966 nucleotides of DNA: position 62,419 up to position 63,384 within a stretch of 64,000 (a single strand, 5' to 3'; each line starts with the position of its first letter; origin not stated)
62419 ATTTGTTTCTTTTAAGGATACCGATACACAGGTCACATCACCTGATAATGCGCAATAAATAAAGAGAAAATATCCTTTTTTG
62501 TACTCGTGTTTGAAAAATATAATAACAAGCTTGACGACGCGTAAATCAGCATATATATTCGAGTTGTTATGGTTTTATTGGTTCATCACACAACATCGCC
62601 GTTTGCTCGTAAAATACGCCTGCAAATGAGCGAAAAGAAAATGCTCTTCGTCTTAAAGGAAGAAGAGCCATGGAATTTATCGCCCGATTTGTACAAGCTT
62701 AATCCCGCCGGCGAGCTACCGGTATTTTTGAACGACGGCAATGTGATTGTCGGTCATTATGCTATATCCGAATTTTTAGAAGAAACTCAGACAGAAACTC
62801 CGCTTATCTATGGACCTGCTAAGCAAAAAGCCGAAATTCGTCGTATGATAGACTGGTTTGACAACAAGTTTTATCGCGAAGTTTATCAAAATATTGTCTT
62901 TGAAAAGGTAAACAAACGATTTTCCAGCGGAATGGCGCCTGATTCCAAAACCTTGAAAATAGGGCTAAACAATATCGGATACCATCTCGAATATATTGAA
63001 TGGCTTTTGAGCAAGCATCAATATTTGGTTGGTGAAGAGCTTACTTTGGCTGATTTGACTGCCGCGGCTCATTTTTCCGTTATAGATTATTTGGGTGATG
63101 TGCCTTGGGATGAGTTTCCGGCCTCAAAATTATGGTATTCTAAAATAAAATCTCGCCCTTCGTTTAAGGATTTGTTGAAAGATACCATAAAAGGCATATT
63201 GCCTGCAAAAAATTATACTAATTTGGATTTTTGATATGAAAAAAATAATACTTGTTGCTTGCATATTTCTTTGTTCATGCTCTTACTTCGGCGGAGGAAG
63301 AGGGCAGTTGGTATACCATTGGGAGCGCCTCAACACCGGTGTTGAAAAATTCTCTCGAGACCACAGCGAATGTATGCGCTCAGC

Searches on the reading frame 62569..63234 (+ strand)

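Call 63: search_protein_families(library=pfam, proteins=[window:62569-63234:+], max_evalue=0.01)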
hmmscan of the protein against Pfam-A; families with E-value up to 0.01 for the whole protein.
window:62569-63234:+ (221 aa): 5 families
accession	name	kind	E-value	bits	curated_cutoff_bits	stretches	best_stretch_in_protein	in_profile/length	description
PF13409.12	GST_N_2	-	3.2e-10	40.9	25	1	9-73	1-70/70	Glutathione S-transferase, N-terminal domain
PF00043.30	GST_C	-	6e-08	33.3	20.7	1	127-197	22-93/93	Glutathione S-transferase, C-terminal domain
PF14497.11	GST_C_3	-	2.6e-07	31.2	21.6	1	133-204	28-102/104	Glutathione S-transferase, C-terminal domain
PF13417.12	GST_N_3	-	2.7e-07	31.3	22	1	4-76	1-73/75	Glutathione S-transferase, N-terminal domain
PF02798.26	GST_N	-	3.9e-05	24.3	20.9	1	4-71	5-75/76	Glutathione S-transferase, N-terminal domain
